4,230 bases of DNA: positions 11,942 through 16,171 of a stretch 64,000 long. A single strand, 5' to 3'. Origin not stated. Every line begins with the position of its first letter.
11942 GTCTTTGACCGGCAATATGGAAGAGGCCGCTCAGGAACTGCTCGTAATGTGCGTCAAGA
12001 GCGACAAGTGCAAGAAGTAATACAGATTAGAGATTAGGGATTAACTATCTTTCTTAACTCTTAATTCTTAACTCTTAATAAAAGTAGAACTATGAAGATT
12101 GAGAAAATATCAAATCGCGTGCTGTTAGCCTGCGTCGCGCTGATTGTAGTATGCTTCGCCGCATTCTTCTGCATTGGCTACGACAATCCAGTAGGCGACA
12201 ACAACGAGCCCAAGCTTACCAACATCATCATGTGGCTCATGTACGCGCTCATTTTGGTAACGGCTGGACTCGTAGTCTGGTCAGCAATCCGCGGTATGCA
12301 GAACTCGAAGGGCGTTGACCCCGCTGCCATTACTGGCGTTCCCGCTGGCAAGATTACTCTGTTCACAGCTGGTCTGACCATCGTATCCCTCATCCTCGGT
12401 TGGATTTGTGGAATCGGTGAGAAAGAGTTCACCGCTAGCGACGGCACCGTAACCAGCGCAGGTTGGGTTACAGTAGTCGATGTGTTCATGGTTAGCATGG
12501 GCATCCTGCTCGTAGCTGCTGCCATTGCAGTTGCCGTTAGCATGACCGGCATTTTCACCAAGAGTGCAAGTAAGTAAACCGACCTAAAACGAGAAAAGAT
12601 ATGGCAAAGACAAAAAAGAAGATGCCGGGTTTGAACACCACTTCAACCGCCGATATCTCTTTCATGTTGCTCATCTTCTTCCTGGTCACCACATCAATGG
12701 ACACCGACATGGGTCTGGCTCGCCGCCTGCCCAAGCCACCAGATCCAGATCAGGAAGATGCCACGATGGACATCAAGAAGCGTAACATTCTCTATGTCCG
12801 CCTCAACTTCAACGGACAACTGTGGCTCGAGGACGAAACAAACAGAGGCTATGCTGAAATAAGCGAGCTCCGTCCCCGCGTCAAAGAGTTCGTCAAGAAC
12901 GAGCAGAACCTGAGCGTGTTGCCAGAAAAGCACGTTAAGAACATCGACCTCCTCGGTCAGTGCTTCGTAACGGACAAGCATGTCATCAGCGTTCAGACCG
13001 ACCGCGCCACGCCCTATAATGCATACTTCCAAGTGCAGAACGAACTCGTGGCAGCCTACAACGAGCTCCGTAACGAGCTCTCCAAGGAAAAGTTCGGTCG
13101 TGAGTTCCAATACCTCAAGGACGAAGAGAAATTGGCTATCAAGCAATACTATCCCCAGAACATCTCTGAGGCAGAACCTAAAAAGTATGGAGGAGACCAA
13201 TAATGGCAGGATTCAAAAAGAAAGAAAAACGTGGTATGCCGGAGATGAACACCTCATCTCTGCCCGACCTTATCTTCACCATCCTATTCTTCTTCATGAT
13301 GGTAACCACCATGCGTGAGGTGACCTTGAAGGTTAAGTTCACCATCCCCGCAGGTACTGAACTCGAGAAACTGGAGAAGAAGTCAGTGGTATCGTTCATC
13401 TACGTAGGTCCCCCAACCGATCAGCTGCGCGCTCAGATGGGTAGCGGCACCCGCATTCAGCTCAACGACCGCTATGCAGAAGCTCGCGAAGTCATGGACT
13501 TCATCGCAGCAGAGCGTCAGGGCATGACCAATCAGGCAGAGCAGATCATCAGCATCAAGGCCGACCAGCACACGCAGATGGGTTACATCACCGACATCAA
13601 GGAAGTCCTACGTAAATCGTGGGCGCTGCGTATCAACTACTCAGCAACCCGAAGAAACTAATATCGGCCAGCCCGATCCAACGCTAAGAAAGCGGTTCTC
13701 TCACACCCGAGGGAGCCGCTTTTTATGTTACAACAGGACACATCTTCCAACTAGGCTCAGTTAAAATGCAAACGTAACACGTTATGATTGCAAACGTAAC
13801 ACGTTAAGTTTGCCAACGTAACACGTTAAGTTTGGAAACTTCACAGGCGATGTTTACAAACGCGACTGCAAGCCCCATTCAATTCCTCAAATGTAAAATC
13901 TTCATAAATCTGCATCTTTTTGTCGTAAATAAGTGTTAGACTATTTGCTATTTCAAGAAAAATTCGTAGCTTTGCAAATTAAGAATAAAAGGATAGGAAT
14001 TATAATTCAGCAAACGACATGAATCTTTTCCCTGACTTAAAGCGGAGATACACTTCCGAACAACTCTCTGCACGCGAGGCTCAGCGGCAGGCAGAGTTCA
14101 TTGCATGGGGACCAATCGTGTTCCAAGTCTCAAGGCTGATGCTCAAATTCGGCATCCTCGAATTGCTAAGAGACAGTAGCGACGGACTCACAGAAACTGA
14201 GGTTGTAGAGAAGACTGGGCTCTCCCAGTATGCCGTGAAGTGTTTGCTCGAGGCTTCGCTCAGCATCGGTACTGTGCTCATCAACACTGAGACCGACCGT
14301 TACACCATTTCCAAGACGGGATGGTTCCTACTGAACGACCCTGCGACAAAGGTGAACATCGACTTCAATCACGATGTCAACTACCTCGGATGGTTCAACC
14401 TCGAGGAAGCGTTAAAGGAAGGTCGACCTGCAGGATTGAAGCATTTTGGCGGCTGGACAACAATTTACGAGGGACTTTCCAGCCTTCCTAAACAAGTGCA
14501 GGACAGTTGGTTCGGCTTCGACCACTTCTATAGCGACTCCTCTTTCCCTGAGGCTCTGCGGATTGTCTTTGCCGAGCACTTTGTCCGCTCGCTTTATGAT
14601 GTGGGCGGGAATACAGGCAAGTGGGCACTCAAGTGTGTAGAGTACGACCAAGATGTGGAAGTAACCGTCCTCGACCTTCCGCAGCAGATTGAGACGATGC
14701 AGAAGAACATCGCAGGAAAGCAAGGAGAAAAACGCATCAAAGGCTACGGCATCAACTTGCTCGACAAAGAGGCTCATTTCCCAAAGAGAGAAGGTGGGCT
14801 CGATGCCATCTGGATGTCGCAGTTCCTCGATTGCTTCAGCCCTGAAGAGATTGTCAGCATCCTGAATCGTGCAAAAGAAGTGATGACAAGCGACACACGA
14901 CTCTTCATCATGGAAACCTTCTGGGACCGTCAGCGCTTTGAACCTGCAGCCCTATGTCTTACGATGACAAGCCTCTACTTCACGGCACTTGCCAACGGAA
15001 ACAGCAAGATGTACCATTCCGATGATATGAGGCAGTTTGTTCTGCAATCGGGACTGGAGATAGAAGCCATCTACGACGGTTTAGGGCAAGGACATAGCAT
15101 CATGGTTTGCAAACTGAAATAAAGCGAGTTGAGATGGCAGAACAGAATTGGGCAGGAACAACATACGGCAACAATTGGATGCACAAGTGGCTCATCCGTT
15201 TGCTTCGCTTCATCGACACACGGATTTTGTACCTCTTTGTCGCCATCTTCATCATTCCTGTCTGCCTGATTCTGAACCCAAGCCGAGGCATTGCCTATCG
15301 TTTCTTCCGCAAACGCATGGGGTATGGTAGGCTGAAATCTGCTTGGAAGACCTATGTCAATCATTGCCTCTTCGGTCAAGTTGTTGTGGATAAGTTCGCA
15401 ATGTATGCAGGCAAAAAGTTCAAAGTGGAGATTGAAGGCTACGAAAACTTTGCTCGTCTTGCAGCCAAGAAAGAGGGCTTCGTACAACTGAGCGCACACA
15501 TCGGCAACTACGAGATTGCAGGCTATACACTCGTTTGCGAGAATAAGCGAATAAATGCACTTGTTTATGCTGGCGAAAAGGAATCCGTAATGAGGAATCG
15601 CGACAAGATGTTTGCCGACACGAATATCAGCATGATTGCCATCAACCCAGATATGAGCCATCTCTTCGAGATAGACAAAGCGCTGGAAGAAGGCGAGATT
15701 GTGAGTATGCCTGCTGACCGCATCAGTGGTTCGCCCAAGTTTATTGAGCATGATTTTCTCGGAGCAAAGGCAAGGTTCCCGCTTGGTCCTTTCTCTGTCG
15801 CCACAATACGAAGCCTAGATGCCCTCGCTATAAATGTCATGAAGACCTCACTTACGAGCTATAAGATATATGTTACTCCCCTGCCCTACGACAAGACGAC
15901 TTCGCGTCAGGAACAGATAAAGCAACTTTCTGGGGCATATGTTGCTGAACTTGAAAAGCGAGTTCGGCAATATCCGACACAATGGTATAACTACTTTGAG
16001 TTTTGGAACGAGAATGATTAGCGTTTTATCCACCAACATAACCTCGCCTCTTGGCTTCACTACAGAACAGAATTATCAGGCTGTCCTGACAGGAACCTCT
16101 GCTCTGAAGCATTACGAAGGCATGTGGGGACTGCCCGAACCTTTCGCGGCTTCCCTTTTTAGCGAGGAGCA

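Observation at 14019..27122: Two-operon aryl-polyene/flexirubin-like lipid cluster with no visible reductive loop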

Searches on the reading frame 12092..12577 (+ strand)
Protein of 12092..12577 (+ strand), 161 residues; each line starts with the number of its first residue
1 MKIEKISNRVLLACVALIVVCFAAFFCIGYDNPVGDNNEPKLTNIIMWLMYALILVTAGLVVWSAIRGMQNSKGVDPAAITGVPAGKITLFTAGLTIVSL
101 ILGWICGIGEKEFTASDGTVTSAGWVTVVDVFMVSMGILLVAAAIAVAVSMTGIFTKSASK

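Call 8: search_protein_families(library=pfam, proteins=[window:12092-12577:+], max_evalue=0.01)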
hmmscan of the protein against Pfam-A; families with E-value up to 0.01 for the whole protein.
window:12092-12577:+ (161 aa): 1 family
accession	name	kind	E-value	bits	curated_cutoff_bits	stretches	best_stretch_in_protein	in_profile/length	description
PF01284.28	MARVEL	-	0.0026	18.3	32.8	0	84-153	37-100/135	Membrane-associating domain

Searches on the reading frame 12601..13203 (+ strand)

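Call 8: search_protein_families(library=pfam, proteins=[window:12601-13203:+], max_evalue=0.01)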
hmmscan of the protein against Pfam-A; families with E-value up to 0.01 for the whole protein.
window:12601-13203:+ (200 aa): 1 family
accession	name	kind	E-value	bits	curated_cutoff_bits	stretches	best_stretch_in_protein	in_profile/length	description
PF02472.21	ExbD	-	6.7e-16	59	25.4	1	5-152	2-116/128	Biopolymer transport protein ExbD/TolR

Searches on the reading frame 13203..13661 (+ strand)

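Call 8: search_protein_families(library=pfam, proteins=[window:13203-13661:+], max_evalue=0.01)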
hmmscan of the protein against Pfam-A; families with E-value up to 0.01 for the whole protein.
window:13203-13661:+ (152 aa): 1 family
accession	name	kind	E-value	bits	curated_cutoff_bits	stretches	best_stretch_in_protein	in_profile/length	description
PF02472.21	ExbD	-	1.7e-10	41.5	25.4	1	9-138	2-115/128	Biopolymer transport protein ExbD/TolR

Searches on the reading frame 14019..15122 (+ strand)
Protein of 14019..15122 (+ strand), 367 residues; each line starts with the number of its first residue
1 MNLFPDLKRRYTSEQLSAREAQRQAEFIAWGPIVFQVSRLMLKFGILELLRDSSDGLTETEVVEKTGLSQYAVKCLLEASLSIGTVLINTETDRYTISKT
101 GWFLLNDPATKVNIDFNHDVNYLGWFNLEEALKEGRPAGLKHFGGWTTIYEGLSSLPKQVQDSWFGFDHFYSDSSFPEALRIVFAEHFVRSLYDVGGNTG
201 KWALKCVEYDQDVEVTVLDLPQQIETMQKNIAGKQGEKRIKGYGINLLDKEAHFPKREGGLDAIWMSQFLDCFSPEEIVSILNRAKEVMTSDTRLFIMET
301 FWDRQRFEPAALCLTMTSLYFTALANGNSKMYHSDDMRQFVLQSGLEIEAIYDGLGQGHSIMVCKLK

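Call 4: search_protein_families(library=pfam, proteins=[window:14019-15122:+], max_evalue=0.01)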
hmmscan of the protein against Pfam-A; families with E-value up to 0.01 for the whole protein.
window:14019-15122:+ (367 aa): 5 families
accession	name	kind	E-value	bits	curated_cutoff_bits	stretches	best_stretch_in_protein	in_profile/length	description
PF21212.3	Dimerisation2-like_dom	-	8.3e-36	122.6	27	1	22-95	1-72/72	Dimerisation2-like domain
PF00891.24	Methyltransf_2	-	5.4e-09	36.1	22.3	1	187-330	61-195/210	O-methyltransferase domain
PF08100.18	Dimerisation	-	0.00012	22.3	25.6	1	20-106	4-92/93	O-methyltransferase dimerisation domain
PF08242.18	Methyltransf_12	-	0.00014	23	30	1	194-294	2-97/98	Methyltransferase domain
PF13649.12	Methyltransf_25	-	0.0021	19.1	27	1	194-290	3-94/97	Methyltransferase domain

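Call 9: search_protein_families(library=ncbifam, proteins=[window:14019-15122:+], max_evalue=0.01)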
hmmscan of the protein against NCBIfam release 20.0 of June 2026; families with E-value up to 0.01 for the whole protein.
window:14019-15122:+ (367 aa): 3 families
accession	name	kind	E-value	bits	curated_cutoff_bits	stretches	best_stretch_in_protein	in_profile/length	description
NF053543.1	FlxJ_fam_MTase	equivalog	7.5e-181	600.7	560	1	9-365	1-351/352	FlxJ family methyltransferase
TIGR02716.1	C20_methyl_CrtF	equivalog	3.3e-07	29.7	276.1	1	188-300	149-255/306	bacteriochlorophyllide d C-20 methyltransferase BchU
NF043040.1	corrin_prot_MT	hypoth_equivalog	4.1e-07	29.6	180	1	191-357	44-207/216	corrinoid protein-associated methyltransferase CpaM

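Call 11: find_encoding_contigs(protein=window:14019-15122:+, flank=10000, max_places=6)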
Protein window:14019-15122:+ (367 aa): 11 contigs read that carry it; 6 places shown.
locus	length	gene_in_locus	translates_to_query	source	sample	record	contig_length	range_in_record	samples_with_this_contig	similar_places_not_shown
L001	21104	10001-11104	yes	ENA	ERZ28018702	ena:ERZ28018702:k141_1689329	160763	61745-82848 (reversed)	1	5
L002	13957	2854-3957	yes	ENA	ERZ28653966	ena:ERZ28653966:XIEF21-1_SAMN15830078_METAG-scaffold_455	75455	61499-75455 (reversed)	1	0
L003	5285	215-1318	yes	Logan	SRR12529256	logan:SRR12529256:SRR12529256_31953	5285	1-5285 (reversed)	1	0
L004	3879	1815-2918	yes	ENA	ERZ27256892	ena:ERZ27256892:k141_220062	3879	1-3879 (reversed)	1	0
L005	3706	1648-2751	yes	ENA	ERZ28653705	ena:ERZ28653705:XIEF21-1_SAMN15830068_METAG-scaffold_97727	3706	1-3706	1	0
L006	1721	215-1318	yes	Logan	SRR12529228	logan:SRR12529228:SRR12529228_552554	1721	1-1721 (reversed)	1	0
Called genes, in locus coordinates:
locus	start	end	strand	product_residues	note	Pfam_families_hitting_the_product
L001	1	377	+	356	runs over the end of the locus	PF22544:HYDIN_VesB_CFA65-like_Ig, PF07610:DUF1573, PF22544:HYDIN_VesB_CFA65-like_Ig, PF07610:DUF1573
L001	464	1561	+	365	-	PF03308:MeaB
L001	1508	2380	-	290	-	PF02401:LYTB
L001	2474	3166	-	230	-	PF02224:Cytidylate_kin, PF13189:Cytidylate_kin2, PF13238:AAA_18 (weak)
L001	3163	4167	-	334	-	PF03349:Toluene_X (faint)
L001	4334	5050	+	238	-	PF03544:TonB_C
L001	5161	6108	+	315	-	PF00348:polyprenyl_synt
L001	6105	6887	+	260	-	PF01026:TatD_DNase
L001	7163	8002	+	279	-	PF01618:MotA_ExbB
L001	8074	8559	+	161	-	-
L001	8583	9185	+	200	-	PF02472:ExbD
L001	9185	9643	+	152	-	PF02472:ExbD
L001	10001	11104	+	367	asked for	PF21212:Dimerisation2-like_dom, PF00891:Methyltransf_2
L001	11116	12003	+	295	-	PF03279:Lip_A_acyltrans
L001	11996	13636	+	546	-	PF00109:ketoacyl-synt, PF02801:Ketoacyl-synt_C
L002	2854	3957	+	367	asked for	PF21212:Dimerisation2-like_dom, PF00891:Methyltransf_2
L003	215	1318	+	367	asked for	PF21212:Dimerisation2-like_dom, PF00891:Methyltransf_2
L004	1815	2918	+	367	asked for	PF21212:Dimerisation2-like_dom, PF00891:Methyltransf_2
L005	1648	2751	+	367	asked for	PF21212:Dimerisation2-like_dom, PF00891:Methyltransf_2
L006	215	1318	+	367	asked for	PF21212:Dimerisation2-like_dom, PF00891:Methyltransf_2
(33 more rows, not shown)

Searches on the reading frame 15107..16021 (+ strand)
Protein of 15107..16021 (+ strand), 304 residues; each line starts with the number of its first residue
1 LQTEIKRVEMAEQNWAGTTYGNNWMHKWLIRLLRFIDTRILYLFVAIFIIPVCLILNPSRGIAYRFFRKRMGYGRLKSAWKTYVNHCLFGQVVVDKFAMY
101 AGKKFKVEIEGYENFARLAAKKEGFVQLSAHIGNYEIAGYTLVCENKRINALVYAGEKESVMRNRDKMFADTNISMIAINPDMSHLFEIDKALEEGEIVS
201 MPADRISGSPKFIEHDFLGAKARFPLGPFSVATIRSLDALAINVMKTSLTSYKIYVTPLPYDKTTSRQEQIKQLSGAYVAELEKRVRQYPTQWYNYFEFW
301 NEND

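Call 4: search_protein_families(library=pfam, proteins=[window:15107-16021:+], max_evalue=0.01)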
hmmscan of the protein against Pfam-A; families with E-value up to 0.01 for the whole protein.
window:15107-16021:+ (304 aa): 1 family
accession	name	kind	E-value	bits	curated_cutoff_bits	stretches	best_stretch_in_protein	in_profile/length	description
PF03279.18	Lip_A_acyltrans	-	5.3e-12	46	22.3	1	106-294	104-287/295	Bacterial lipid A biosynthesis acyltransferase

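Call 9: search_protein_families(library=ncbifam, proteins=[window:15107-16021:+], max_evalue=0.01)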
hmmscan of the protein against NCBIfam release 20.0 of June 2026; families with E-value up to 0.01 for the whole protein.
window:15107-16021:+ (304 aa): 7 families
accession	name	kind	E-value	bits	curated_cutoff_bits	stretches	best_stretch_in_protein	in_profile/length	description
NF005919.0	PRK07920.1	equivalog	4.4e-11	42.4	209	1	103-302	99-295/311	phosphatidylinositol mannoside acyltransferase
NF005120.0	PRK06553.1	equivalog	3.5e-08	33.1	273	1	99-301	108-307/308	lipid A biosynthesis lauroyl acyltransferase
NF006270.0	PRK08419.1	equivalog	1.4e-06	27.8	248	1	82-296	71-284/298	lipid A biosynthesis lauroyl acyltransferase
NF006487.0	PRK08905.1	equivalog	1.9e-06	27.1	281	1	104-293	83-266/290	lysophospholipid acyltransferase family protein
NF005150.0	PRK06628.1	equivalog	2.3e-05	24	350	1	102-301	95-289/290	lipid A biosynthesis lauroyl acyltransferase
NF004190.0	PRK05645.1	equivalog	0.00044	19.4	377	1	107-294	96-278/295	lysophospholipid acyltransferase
NF004569.0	PRK05906.1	equivalog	0.0072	15.2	439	0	113-300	131-312/454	lipid A biosynthesis lauroyl acyltransferase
